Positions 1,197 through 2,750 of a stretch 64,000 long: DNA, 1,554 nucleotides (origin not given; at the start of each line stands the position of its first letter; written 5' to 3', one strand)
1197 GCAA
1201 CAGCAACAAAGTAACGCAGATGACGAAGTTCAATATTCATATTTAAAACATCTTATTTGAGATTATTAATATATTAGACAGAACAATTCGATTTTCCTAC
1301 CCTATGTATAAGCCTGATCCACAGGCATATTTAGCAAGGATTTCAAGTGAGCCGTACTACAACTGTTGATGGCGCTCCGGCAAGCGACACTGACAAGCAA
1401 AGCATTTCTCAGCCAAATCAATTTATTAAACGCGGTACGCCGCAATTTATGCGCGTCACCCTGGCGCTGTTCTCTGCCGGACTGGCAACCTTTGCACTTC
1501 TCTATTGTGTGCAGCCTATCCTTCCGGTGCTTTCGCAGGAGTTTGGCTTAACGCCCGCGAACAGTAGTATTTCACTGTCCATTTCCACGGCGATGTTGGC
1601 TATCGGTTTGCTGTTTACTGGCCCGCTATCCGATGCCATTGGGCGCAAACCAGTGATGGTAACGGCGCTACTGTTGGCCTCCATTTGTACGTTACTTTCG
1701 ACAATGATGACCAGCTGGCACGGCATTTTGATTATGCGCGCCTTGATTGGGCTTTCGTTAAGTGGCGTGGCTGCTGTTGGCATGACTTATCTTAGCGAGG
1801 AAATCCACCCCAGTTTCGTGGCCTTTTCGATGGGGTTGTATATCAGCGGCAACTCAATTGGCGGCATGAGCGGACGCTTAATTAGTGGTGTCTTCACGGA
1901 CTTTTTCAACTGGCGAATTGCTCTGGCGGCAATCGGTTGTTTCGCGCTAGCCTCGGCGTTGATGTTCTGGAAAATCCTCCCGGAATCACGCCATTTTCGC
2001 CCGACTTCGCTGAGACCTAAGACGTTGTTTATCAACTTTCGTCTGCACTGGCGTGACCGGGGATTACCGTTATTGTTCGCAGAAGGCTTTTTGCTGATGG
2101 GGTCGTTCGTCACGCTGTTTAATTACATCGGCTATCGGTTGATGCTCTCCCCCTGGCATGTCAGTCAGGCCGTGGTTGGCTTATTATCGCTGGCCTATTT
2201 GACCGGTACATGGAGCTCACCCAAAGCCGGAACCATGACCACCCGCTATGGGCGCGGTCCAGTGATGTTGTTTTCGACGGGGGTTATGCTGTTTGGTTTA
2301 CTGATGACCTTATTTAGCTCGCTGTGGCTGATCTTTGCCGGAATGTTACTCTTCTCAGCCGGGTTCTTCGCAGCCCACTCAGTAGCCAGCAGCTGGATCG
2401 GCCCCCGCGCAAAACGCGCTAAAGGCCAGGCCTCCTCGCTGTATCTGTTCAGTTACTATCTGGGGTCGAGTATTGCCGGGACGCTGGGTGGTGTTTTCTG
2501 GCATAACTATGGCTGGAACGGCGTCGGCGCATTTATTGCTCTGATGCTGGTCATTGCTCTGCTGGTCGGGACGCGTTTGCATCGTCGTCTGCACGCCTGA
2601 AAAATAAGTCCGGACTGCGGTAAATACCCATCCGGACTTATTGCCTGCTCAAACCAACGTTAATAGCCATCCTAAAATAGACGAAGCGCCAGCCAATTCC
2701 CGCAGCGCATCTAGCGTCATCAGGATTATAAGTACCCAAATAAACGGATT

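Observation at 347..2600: Divergent LysR regulator and MFS transporter pair of unknown substrate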

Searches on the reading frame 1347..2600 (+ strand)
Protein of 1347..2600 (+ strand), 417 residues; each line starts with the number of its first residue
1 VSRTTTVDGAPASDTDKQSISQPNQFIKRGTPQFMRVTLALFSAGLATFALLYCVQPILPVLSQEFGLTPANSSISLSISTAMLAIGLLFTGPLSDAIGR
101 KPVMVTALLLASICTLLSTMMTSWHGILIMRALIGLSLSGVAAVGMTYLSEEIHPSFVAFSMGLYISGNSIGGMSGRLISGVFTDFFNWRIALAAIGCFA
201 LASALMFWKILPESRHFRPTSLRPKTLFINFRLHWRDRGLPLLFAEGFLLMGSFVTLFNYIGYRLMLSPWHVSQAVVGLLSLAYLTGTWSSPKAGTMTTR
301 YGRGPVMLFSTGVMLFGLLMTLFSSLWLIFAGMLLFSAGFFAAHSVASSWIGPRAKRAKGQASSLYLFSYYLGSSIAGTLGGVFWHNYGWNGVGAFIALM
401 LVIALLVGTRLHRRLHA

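Call 4: search_protein_families(library=pfam, proteins=[window:1347-2600:+])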
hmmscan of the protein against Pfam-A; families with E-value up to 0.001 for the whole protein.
window:1347-2600:+ (417 aa): 3 families
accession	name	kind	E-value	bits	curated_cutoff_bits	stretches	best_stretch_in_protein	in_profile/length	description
PF07690.21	MFS_1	-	1.1e-42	146.6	33.4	2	41-260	1-228/347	Major Facilitator Superfamily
PF00083.30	Sugar_tr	-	2.9e-12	46.7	22.3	1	72-217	47-197/452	Sugar (and other) transporter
PF12832.13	MFS_1_like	-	1.9e-05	24.3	25.2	0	49-117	12-80/373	MFS_1 like family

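Call 5: search_protein_families(library=ncbifam, proteins=[window:1347-2600:+])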
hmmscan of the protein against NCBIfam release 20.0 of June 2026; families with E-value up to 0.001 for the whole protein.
window:1347-2600:+ (417 aa): 42 families (the best 25 are shown)
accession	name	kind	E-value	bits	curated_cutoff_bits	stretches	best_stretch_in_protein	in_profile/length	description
TIGR00895.1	2A0115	subfamily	6.2e-28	97.8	418.55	1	58-225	39-205/398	aromatic acid/H+ symport family MFS transporter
TIGR00880.1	2_A_01_02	superfamily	6.6e-19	68.4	131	1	82-213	5-140/141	multidrug resistance protein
NF003024.0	PRK03893.1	subfamily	1.9e-18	66.5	604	1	57-220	42-204/497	sialate:H+ symport family MFS transporter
NF008314.0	PRK11102.1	equivalog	1.9e-17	63.6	303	1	56-356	30-322/396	Bcr/CflA family multidrug efflux MFS transporter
TIGR00710.1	efflux_Bcr_CflA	subfamily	4.4e-16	59.3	200.9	1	57-391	26-365/385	Bcr/CflA family efflux MFS transporter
NF053813.1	MFS_TcaB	equivalog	2.2e-15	56.3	475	1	55-382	25-358/396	putative multidrug effflux MFS transporter TcaB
TIGR00891.1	2A0112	subfamily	3.7e-15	55.9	552.9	1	42-220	19-197/405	sialate:H+ symport family MFS transporter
NF008586.0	PRK11551.1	equivalog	4.1e-13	49.1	410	1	60-220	39-199/406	3-(3-hydroxy-phenyl)propionate transporter MhpT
NF053517.1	HbztTptrPcaK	equivalog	4.6e-13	48.9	770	1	39-217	26-200/437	4-hydroxybenzoate transporter PcaK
NF008963.0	PRK12307.1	equivalog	5e-12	45.7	637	1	55-221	37-202/426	MFS transporter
NF011932.2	PRK15403.1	equivalog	3.3e-11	43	700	1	42-238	20-212/402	multidrug efflux MFS transporter MdtM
NF052292.1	efflux_CraA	equivalog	5.4e-11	42.2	725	1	38-337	17-321/409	chloramphenicol efflux MFS transporter CraA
TIGR00898.1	2A0119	subfamily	2.8e-10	39.6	550.75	1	21-220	73-271/506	cation transport protein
NF011931.1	PRK15402.1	subfamily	2.9e-10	39.6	439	1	80-233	50-206/401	MdfA family multidrug efflux MFS transporter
TIGR00893.1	2A0114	subfamily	6e-10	38.6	395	1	61-215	19-173/399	D-galactonate transporter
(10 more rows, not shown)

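Call 18: find_related_loci(query=window:1347-2597:+, collection=genome_contigs, flank=2500)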
Query window:1347-2597:+ (417 aa) in genome_contigs; peptide patterns used: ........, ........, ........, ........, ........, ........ (x = any residue, [..] = any of these).
203 stretches matched a pattern; 161 encode a relative of the query (tblastn E <= 1e-3); the best 80 are kept; 80 distinct loci.
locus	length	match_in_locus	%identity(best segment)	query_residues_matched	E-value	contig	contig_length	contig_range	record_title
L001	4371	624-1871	99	1-416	0e+0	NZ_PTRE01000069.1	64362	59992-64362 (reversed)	Escherichia sp. MOD1-EC7003 MOD1-EC7003_69_length_64362_cov_110, whole genome shotgun sequence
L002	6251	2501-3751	97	1-417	0e+0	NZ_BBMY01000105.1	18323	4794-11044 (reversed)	Escherichia albertii NBRC 107761 = DSM 17582 strain NBRC 107761, whole genome shotgun sequence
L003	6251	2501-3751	97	1-417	0e+0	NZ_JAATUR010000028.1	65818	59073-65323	Escherichia coli strain SCPM-O-B-8794 28length=65818, whole genome shotgun sequence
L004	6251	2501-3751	95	1-417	0e+0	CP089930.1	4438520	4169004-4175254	Escherichia coli strain E69 chromosome, complete genome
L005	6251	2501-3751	95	1-417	0e+0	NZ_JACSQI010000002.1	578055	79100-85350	Escherichia whittamii strain Sa2BVA5 NODE_2_length_578055_cov_7.746463, whole genome shotgun sequence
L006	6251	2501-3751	93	1-417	0e+0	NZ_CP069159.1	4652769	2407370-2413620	Citrobacter sp. R56 chromosome, complete genome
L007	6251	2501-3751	93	1-417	0e+0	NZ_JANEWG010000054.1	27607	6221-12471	Citrobacter sp. Awk 4 510132-22-54, whole genome shotgun sequence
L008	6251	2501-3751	93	1-417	0e+0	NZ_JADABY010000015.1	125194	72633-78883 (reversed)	Citrobacter sp. Res13-Sevr-PEB04-36 seq_tig15, whole genome shotgun sequence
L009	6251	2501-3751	93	1-417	0e+0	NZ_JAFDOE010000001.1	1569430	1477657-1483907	Citrobacter sp. FP75 contig1, whole genome shotgun sequence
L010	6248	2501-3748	94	1-416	0e+0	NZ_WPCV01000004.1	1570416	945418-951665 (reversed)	Citrobacter sp. On2M On2M_4, whole genome shotgun sequence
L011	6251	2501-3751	93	1-417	0e+0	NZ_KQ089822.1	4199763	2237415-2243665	Citrobacter sp. MGH106 aetzL-supercont1.1, whole genome shotgun sequence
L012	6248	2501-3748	88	1-416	0e+0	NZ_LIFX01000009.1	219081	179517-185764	Trabulsiella odontotermitis strain TbOT1.10 contig9, whole genome shotgun sequence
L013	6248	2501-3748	93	1-416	0e+0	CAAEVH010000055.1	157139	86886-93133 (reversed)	MAG TPA_asm: uncultured Raoultella sp., isolate HGM20637, WGS project CAAEVH010000000 data, contig: ERS608581_38_k95_706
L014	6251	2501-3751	93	1-417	0e+0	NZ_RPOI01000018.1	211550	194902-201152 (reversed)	Citrobacter youngae strain CCUG 30791 citrobacter_youngae_CCUG30791T_0000018, whole genome shotgun sequence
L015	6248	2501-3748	93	1-416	0e+0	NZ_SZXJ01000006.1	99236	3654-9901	Citrobacter sp. wls619 contig34, whole genome shotgun sequence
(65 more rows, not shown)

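Call 27: find_homologous_proteins(query=window:1347-2597:+, max_evalue=1e-20)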
Query window:1347-2597:+ (417 aa): 6786 proteins with E <= 1e-20 among 8000 candidates; the best 120 are listed.
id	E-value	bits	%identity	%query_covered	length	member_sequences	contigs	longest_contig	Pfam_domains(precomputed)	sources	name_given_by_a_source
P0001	1.0e-275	932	92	83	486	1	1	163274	PF00083.31,PF07690.22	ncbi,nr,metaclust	ncbi:membrane transport protein [Salmonella enterica subsp. enterica serovar Typhi]|nr:membrane tran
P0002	2.2e-265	898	99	100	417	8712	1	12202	PF00083.31,PF07690.22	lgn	-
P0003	2.4e-242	822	91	100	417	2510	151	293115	PF00083.31,PF07690.22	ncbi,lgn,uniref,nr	ncbi:MFS transporter [Salmonella enterica]|uniref:MFS transporter n=1 Tax=Salmonella enterica TaxID=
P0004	2.8e-241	819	95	100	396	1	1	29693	PF00083.31,PF07690.22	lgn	-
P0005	4.5e-236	801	87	100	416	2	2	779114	PF00083.31,PF07690.22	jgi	-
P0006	2.1e-235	799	88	100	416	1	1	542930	PF00083.31,PF07690.22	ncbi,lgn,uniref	ncbi:MFS transporter [Phytobacter diazotrophicus]|uniref:MFS transporter n=1 Tax=Phytobacter diazotr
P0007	3.4e-235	799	88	100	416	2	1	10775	PF00083.31,PF12832.14,PF07690.22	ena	-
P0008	3.9e-234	795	88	100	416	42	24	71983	PF00083.31,PF07690.22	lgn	-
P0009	5.1e-234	795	88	100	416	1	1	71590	PF00083.31,PF07690.22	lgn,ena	-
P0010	2.5e-233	792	87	100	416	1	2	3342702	PF00083.31,PF07690.22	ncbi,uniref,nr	ncbi:MFS transporter [Enterobacter sp. 10-1]|uniref:MFS transporter n=1 Tax=Raoultella TaxID=160674 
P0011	5.3e-233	791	87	100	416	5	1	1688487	PF00083.31,PF07690.22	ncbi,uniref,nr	ncbi:MFS transporter [Kosakonia sp. H7A]|uniref:MFS transporter n=1 Tax=Kosakonia sp. H7A TaxID=2054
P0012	5.9e-233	791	92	100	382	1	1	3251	PF00083.31,PF07690.22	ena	-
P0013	1.9e-232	790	87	100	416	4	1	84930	PF00083.31,PF12832.14,PF07690.22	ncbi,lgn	-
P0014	4.7e-232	788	87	100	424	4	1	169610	PF00083.31,PF07690.22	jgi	jgi:YNFM family putative membrane transporter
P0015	5.2e-232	788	87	100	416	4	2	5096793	PF00083.31,PF07690.22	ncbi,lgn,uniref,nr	ncbi:MFS transporter, YNFM family, putative membrane transport protein [Kosakonia arachidis]|uniref:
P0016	1.3e-231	787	86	100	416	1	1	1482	PF00083.31,PF07690.22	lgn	-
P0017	2.8e-231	786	87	100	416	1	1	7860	PF00083.31,PF07690.22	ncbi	-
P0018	3.1e-231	786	86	100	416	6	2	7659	PF00083.31,PF07690.22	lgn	-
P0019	4.8e-231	785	86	100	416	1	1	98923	PF00083.31,PF07690.22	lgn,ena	-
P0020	6.3e-231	784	86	100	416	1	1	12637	PF00083.31,PF07690.22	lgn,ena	-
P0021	6.6e-231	784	87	100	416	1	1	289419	PF00083.31,PF07690.22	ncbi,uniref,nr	ncbi:MFS transporter [Enterobacter sp. Bisph1]|uniref:MFS transporter n=1 Tax=Enterobacter sp. Bisph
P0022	7.3e-231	784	87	100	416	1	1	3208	PF00083.31,PF07690.22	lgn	-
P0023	8.5e-231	784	86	100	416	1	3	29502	PF00083.31,PF07690.22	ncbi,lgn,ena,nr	ncbi:MAG: MFS transporter [Enterobacteriaceae bacterium]|nr:MFS transporter [Enterobacteriaceae bact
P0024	9.5e-231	784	86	100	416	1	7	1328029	PF00083.31,PF07690.22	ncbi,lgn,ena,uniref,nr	ncbi:MFS transporter [Superficieibacter sp. 1612_C1]|uniref:MFS transporter n=1 Tax=Superficieibacte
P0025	1.3e-230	783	86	100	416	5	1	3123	PF00083.31,PF07690.22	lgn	-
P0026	1.3e-230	783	86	100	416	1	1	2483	PF00083.31,PF07690.22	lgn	-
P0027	2.7e-230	782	86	100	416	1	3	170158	PF00083.31,PF07690.22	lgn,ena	-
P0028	3.5e-230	782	86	100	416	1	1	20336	PF00083.31,PF07690.22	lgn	-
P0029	5.1e-230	782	86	100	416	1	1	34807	PF00083.31,PF07690.22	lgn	-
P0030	5.2e-230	781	86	100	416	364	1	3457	PF00083.31,PF07690.22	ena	-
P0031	9.3e-230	781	86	100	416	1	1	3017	PF00083.31,PF07690.22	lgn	-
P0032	9.5e-230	781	86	100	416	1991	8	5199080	PF00083.31,PF07690.22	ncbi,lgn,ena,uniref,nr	ncbi:MFS transporter [Klebsiella quasipneumoniae]|uniref:MFS transporter n=1 Tax=Klebsiella quasipne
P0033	1.0e-229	781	85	100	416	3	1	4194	PF00083.31,PF07690.22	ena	-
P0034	1.7e-229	780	86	100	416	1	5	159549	PF00083.31,PF07690.22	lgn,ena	-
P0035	2.1e-229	780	85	100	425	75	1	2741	PF00083.31,PF07690.22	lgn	-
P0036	2.4e-229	779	85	100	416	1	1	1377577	PF00083.31,PF07690.22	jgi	jgi:YNFM family putative membrane transporter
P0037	2.9e-229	779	86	100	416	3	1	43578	PF00083.31,PF07690.22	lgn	-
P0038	3.2e-229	779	85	100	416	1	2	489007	PF00083.31,PF07690.22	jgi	-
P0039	3.5e-229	779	86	100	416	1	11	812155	PF00083.31,PF12832.14,PF07690.22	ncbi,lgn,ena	-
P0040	3.9e-229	779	85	100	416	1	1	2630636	PF00083.31,PF07690.22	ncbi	ncbi:MFS transporter [Enterobacteriaceae bacterium C23F]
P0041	4.3e-229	778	85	100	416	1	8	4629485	PF00083.31,PF07690.22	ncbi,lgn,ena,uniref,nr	ncbi:MFS transporter [Enterobacter kobei]|uniref:Uncharacterized protein n=2 Tax=Enterobacter kobei 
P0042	5.5e-229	778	85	100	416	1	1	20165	PF00083.31,PF07690.22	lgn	-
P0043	5.5e-229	778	86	100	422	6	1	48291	PF00083.31,PF07690.22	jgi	-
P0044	5.7e-229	778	86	100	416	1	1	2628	PF00083.31,PF07690.22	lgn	-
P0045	5.8e-229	778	86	100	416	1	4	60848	PF00083.31,PF07690.22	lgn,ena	-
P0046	6.1e-229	778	86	99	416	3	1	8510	PF00083.31,PF07690.22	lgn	-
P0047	6.2e-229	778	85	100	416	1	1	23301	PF00083.31,PF07690.22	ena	-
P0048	6.6e-229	778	85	100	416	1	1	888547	PF00083.31,PF07690.22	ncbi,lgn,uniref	ncbi:MFS transporter [Buttiauxella sp.]|uniref:MFS transporter n=1 Tax=Buttiauxella sp. TaxID=197222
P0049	6.7e-229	778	85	100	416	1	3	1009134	PF00083.31,PF07690.22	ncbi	ncbi:MFS transporter [Enterobacteriaceae bacterium C34A]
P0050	7.0e-229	778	86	100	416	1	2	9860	PF00083.31,PF07690.22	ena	-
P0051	8.2e-229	778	85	100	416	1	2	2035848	PF00083.31,PF07690.22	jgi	-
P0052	8.5e-229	777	85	100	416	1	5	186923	PF00083.31,PF07690.22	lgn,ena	-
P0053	8.9e-229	777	86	100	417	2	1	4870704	PF00083.31,PF07690.22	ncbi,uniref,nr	ncbi:MFS transporter [Superficieibacter sp. HKU1]|uniref:MFS transporter n=1 Tax=Superficieibacter s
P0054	1.0e-228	777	85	100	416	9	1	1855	PF00083.31,PF07690.22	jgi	-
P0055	1.1e-228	777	85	100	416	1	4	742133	PF00083.31,PF07690.22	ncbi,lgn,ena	-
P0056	1.2e-228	777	85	100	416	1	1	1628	PF00083.31,PF07690.22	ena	-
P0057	1.2e-228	777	86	99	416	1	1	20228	PF00083.31,PF07690.22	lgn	-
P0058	1.3e-228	777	86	100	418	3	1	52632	PF00083.31,PF07690.22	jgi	-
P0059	1.7e-228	777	86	100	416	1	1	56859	PF00083.31,PF07690.22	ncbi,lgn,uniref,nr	ncbi:MFS transporter [Kosakonia oryziphila]|uniref:MFS transporter, YNFM family, putative membrane t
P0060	1.7e-228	777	86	99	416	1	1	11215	PF00083.31,PF07690.22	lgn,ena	-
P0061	1.9e-228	776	85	100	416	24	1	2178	PF00083.31,PF07690.22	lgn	-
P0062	2.0e-228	776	85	100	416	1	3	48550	PF00083.31,PF07690.22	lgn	-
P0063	2.5e-228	776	85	100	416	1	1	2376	PF00083.31,PF07690.22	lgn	-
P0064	2.5e-228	776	85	100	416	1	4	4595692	PF00083.31,PF07690.22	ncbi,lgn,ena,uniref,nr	ncbi:MFS transporter [Enterobacter kobei]|uniref:MFS transporter n=1 Tax=Enterobacter kobei TaxID=20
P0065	2.8e-228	776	86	100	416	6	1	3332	PF00083.31,PF07690.22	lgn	-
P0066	3.0e-228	776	85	100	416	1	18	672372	PF00083.31,PF07690.22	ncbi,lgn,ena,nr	nr:MFS transporter [uncultured Enterobacter sp.]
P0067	3.0e-228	776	85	100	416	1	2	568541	PF00083.31,PF07690.22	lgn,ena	-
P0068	3.1e-228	776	85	100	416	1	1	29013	PF00083.31,PF07690.22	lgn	-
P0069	3.5e-228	775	85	100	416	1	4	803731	PF00083.31,PF07690.22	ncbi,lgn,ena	-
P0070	4.1e-228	775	85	100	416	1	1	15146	PF00083.31,PF07690.22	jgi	jgi:YNFM family putative membrane transporter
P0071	5.1e-228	775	85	100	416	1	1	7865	PF00083.31,PF07690.22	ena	-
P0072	5.5e-228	775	86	99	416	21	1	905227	PF00083.31,PF07690.22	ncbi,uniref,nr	ncbi:YNFM family putative membrane transporter [Buttiauxella sp. BIGb0471]|uniref:MFS transporter n=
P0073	6.9e-228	774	85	100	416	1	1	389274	PF00083.31,PF07690.22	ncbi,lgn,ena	-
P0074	7.2e-228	774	85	100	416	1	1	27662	PF00083.31,PF07690.22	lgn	-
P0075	7.4e-228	774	85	100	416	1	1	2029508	PF00083.31,PF07690.22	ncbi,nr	ncbi:MFS transporter [Enterobacteriaceae bacterium 89]|nr:MFS transporter [Enterobacteriaceae bacter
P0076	9.7e-228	774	85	99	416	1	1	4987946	PF00083.31,PF07690.22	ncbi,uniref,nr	ncbi:Inner membrane transport protein ynfM [Buttiauxella agrestis]|uniref:Inner membrane transport p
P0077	9.7e-228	774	85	100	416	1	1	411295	PF00083.31,PF07690.22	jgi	-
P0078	9.8e-228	774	85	100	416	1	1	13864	PF00083.31,PF07690.22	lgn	-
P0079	1.8e-227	773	85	100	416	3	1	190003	PF00083.31,PF07690.22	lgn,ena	-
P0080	2.0e-227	773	85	100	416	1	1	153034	PF00083.31,PF07690.22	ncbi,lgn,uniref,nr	ncbi:MFS transporter [Buttiauxella sp. B2]|uniref:MFS transporter n=1 Tax=Buttiauxella sp. B2 TaxID=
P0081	2.0e-227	773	85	99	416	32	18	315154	PF00083.31,PF07690.22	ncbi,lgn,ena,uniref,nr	ncbi:MFS transporter [Buttiauxella noackiae]|uniref:MFS transporter n=1 Tax=Buttiauxella noackiae Ta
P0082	2.4e-227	773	86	100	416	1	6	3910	PF00083.31,PF07690.22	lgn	-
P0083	2.8e-227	772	85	100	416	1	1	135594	PF00083.31,PF07690.22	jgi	jgi:YNFM family putative membrane transporter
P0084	3.0e-227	772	85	99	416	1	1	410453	PF00083.31,PF07690.22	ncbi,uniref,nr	ncbi:major facilitator superfamily permease [Buttiauxella brennerae ATCC 51605]|uniref:Major facilit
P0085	3.7e-227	772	85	99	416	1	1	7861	PF00083.31,PF07690.22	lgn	-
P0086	4.5e-227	772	86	99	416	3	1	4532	PF00083.31,PF07690.22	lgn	-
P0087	4.7e-227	772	85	100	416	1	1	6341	PF00083.31,PF07690.22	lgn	-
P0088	5.0e-227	772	85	100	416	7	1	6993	PF00083.31,PF07690.22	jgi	jgi:YNFM family putative membrane transporter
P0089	5.0e-227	772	85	99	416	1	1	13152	PF00083.31,PF07690.22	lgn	-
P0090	5.3e-227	772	85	100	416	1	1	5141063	PF00083.31,PF07690.22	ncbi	ncbi:UNVERIFIED_ORG: YNFM family putative membrane transporter [Buttiauxella agrestis ATCC 33320]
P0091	5.5e-227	772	85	100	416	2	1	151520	PF00083.31,PF07690.22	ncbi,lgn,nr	ncbi:membrane protein [Klebsiella aerogenes]|nr:membrane protein [Klebsiella aerogenes]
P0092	6.6e-227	771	85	100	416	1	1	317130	PF00083.31,PF07690.22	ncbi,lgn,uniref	ncbi:MFS transporter [Buttiauxella ferragutiae]|uniref:MFS transporter n=1 Tax=Buttiauxella ferragut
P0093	6.6e-227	771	86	99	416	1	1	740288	PF00083.31,PF07690.22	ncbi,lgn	ncbi:MFS transporter [Dryocola clanedunensis]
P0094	7.1e-227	771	85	100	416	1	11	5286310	PF00083.31,PF07690.22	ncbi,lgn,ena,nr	ncbi:MFS transporter [Buttiauxella sp. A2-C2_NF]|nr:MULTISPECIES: MFS transporter [Buttiauxella] MCE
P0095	7.2e-227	771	85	100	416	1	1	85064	PF00083.31,PF07690.22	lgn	-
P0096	8.0e-227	771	85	100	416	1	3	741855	PF00083.31,PF07690.22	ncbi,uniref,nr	ncbi:MFS transporter [Enterobacteriaceae bacterium H11S18]|uniref:MFS transporter n=1 Tax=Enterobact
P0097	1.0e-226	771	86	100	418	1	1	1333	PF00083.31,PF07690.22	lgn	-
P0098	1.2e-226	770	85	100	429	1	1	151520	PF00083.31,PF07690.22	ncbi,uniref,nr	ncbi:MFS transporter [Klebsiella aerogenes]|uniref:MFS transporter n=1 Tax=Klebsiella aerogenes TaxI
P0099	1.2e-226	770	85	100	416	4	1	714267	PF00083.31,PF07690.22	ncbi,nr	ncbi:MFS transporter [Enterobacteriaceae bacterium H18W14]|nr:MFS transporter [Dryocola boscaweniae]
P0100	1.4e-226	770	85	100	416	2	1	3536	PF00083.31,PF07690.22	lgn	-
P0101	1.4e-226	770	85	100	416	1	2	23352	PF00083.31,PF07690.22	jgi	jgi:YNFM family putative membrane transporter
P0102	1.5e-226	770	85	100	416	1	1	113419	PF00083.31,PF07690.22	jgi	-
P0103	1.7e-226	770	85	100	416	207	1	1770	PF00083.31,PF07690.22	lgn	-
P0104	1.7e-226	770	84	100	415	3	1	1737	PF00083.31,PF07690.22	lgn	-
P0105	1.8e-226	770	85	99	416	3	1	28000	PF00083.31,PF07690.22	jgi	jgi:YNFM family putative membrane transporter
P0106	2.0e-226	770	85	99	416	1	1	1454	PF00083.31,PF07690.22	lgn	-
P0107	2.0e-226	770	86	99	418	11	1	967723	PF00083.31,PF07690.22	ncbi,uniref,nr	ncbi:MFS transporter [Cedecea colo]|uniref:MFS transporter n=1 Tax=Cedecea colo TaxID=2552946 RepID=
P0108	3.1e-226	769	85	100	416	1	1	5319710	PF00083.31,PF07690.22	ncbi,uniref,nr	ncbi:MFS transporter [Buttiauxella sp. 3AFRM03]|uniref:MFS transporter n=1 Tax=Buttiauxella sp. 3AFR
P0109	3.4e-226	769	85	99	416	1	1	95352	PF00083.31,PF07690.22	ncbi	-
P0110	4.3e-226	769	84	100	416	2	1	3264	PF00083.31,PF07690.22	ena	-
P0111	4.3e-226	769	85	100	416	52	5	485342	PF00083.31,PF07690.22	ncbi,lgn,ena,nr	nr:MFS transporter [Franconibacter helveticus]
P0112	4.6e-226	768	85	100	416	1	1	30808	PF00083.31,PF07690.22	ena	-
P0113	8.3e-226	768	84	100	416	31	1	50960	PF00083.31,PF07690.22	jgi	jgi:YNFM family putative membrane transporter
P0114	1.2e-225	767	86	97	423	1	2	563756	PF00083.31,PF07690.22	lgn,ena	-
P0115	1.2e-225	767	85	100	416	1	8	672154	PF00083.31,PF07690.22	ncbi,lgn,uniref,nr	ncbi:TPA: MFS transporter [Klebsiella aerogenes]|uniref:MFS transporter n=1 Tax=Klebsiella sp. 14115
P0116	1.2e-225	767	85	100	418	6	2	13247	PF00083.31,PF07690.22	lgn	-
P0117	1.6e-225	767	84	100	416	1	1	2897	PF00083.31,PF07690.22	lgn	-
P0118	1.8e-225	767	84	100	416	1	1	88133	PF00083.31,PF07690.22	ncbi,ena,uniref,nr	ncbi:MAG TPA: MFS transporter [Buttiauxella sp.]|uniref:MFS transporter n=1 Tax=Buttiauxella sp. Tax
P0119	1.9e-225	766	84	99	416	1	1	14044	PF00083.31,PF07690.22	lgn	-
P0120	2.1e-225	766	84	100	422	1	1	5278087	PF00083.31,PF07690.22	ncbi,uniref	ncbi:MFS transporter [Klebsiella aerogenes]|uniref:MFS transporter n=1 Tax=Klebsiella aerogenes TaxI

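Call 34: search_solved_structures(query=window:1347-2597:+, max_evalue=0.00001)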
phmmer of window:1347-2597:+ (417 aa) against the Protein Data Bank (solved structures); distinct sequences matched with E-value up to 0.00001: 25.
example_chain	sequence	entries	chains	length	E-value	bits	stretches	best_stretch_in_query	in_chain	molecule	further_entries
3ugm_A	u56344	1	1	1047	9e-10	41.3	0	43-72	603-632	TAL effector AvrBs3/PthA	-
4hpz_A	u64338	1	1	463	1e-08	37.8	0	52-73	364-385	dTale2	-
3v6p_A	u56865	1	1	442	1.4e-06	30.8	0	51-72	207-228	dHax3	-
9jo8_A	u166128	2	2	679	1.8e-06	30.4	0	51-72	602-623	TALE repeat protein targeting mitochondiral ND1-L gene. | TALE repeat protein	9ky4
2ypf_A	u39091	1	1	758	2.3e-06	30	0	43-72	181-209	AVRBS3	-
4osv_A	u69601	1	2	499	3.5e-06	29.4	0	51-72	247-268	Hax3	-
32pz_B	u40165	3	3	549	3.6e-06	29.4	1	41-216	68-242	Quinidine resistance protein 2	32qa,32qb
4ot3_A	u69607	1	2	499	3.7e-06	29.4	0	43-72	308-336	Hax3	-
4osj_A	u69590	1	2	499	3.9e-06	29.3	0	51-72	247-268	Hax3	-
4gjr_A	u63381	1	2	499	3.9e-06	29.3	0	51-72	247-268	Hax3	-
4gjp_A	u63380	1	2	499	3.9e-06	29.3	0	51-72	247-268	Hax3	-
4osq_A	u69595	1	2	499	4e-06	29.3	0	49-72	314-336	Hax3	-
4osk_A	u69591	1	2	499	4.1e-06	29.2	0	51-72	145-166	Hax3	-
4ot0_A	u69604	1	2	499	4.2e-06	29.2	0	43-72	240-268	Hax3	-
4osr_A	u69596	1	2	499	4.3e-06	29.2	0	49-72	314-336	Hax3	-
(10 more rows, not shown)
